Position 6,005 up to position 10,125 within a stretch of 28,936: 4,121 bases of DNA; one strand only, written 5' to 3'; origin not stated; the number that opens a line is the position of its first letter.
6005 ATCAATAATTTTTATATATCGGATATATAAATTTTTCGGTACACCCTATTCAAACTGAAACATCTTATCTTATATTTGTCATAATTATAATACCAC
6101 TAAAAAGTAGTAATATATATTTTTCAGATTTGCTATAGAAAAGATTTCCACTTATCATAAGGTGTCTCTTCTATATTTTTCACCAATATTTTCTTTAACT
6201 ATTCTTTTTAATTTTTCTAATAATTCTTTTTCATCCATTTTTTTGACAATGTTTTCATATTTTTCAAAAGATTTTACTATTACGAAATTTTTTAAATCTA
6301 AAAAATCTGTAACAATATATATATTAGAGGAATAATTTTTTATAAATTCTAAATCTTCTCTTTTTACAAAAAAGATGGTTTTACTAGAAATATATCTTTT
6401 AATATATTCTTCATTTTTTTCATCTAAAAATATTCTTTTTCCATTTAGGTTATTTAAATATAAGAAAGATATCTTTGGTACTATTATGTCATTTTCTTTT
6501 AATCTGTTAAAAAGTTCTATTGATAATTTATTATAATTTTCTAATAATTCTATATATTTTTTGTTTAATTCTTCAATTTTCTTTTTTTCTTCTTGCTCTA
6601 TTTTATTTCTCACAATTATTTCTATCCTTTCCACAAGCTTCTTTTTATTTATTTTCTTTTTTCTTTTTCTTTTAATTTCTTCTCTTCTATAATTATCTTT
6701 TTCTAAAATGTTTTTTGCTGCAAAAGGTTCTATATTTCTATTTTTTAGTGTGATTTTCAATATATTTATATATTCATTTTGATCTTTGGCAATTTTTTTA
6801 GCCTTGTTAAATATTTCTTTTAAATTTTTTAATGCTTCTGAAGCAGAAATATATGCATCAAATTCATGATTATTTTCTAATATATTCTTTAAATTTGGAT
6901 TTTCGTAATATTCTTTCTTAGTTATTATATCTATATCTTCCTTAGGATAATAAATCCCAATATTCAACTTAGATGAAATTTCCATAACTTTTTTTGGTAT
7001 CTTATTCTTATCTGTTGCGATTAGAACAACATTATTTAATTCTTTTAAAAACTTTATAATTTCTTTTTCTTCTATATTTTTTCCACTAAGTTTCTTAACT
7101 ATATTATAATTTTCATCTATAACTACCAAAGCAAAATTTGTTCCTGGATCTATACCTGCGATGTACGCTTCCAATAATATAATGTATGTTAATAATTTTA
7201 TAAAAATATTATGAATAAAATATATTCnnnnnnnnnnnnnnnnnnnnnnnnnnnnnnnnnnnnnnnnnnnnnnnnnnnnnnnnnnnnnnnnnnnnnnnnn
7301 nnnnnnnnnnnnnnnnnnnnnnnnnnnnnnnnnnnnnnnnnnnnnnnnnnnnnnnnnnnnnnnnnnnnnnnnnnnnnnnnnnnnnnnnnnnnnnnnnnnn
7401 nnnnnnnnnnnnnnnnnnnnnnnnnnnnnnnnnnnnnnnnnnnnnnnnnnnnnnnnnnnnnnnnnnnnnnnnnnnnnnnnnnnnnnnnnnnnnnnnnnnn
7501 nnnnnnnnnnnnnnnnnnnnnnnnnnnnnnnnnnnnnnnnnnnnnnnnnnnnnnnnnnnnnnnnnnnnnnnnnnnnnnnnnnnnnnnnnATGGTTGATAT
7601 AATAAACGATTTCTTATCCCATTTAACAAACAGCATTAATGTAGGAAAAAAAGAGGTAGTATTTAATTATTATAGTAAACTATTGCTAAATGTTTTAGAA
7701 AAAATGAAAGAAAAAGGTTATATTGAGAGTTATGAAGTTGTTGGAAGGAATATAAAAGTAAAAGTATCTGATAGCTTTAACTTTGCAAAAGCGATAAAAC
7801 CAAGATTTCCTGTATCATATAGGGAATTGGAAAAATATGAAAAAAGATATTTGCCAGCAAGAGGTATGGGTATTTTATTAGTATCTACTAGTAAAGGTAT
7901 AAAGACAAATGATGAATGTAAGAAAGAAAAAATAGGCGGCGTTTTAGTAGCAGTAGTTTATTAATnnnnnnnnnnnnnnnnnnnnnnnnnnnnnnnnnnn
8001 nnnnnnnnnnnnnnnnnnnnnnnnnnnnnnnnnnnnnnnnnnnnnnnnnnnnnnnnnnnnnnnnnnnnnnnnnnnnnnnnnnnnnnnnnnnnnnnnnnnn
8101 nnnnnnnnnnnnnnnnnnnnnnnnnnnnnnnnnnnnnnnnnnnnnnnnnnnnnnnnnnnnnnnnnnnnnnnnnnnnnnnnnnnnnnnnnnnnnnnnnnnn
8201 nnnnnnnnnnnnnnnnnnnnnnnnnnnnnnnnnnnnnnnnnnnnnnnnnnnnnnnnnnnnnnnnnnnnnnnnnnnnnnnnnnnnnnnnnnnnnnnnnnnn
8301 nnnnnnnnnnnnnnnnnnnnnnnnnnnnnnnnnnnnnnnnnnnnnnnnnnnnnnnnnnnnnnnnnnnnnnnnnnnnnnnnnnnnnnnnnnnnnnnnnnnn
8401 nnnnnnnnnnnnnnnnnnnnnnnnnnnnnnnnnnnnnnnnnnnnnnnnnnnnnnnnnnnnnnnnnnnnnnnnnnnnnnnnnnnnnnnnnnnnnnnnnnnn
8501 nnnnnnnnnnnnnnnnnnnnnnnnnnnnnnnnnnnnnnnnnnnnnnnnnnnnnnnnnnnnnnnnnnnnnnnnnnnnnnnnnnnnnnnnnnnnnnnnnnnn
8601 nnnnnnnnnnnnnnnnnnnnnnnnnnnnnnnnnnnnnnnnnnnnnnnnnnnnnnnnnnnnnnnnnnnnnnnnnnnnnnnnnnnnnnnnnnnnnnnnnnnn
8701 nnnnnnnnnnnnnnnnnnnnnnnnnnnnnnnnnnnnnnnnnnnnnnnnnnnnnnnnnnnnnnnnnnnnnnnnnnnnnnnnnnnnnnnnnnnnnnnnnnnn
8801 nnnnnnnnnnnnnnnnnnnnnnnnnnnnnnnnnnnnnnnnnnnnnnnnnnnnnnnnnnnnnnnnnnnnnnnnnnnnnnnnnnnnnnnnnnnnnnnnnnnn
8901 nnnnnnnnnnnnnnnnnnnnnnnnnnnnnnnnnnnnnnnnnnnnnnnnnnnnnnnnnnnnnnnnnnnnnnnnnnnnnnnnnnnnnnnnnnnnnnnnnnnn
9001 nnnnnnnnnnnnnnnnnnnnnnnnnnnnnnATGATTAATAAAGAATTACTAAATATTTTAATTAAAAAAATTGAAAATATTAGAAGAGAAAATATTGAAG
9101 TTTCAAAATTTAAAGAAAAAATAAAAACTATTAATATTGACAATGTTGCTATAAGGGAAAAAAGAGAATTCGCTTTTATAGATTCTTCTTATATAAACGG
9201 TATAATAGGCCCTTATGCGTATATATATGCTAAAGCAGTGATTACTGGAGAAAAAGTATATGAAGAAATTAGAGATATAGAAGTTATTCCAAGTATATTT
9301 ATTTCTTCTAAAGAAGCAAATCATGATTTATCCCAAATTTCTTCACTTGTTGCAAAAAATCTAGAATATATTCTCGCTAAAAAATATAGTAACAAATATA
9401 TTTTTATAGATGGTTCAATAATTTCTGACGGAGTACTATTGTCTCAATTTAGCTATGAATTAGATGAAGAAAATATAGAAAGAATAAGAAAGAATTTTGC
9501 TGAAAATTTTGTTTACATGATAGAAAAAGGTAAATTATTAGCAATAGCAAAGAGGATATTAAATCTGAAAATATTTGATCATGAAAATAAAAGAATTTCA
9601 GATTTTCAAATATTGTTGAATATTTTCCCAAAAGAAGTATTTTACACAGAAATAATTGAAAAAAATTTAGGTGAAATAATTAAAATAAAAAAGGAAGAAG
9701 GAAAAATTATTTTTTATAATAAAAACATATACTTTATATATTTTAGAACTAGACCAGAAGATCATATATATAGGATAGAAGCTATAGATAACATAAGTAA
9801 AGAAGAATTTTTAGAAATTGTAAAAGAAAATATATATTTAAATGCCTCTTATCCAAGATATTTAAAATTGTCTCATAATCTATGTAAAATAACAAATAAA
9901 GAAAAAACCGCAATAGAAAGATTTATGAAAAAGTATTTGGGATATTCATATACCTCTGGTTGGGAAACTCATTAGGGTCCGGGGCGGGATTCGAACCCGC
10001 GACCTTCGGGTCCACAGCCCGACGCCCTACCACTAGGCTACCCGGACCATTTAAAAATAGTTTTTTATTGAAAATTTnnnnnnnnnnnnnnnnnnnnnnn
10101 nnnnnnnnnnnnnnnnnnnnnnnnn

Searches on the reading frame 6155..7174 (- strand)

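Call 6: search_protein_families(library=pfam, proteins=[window:6155-7174:-], max_evalue=0.01)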
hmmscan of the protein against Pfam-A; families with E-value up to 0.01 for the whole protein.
window:6155-7174:- (339 aa): 2 families
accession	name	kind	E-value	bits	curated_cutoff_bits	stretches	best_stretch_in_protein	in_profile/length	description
PF04312.18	DUF460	-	8.9e-21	74.5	28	1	4-111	32-135/135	Protein of unknown function (DUF460)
PF03345.20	OST48_N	-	0.0036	17.1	36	0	28-94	60-123/246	OST48, N-terminal domain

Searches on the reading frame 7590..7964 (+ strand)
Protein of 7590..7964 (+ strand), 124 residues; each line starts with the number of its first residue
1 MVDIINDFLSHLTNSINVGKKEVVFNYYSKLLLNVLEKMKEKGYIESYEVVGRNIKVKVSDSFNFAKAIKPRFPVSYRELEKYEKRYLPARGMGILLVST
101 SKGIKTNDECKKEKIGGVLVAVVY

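Call 6: search_protein_families(library=pfam, proteins=[window:7590-7964:+], max_evalue=0.01)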
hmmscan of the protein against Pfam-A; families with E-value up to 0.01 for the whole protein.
window:7590-7964:+ (124 aa): 2 families
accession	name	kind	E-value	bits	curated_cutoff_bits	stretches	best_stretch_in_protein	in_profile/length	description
PF00410.24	Ribosomal_S8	-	2.7e-21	76.3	24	1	3-124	1-126/126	Ribosomal protein S8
PF22665.2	DUF6293_C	-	0.0028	18.5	27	1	21-61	57-92/101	DUF6293 C-terminal winged helix domain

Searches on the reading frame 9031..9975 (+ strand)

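Call 6: search_protein_families(library=pfam, proteins=[window:9031-9975:+], max_evalue=0.01)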
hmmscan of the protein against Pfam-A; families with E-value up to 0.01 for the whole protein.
window:9031-9975:+ (314 aa): 1 family
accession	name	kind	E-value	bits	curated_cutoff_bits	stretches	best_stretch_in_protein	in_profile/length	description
PF09376.16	NurA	-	1.6e-17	64.2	21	1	47-287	3-254/254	NurA domain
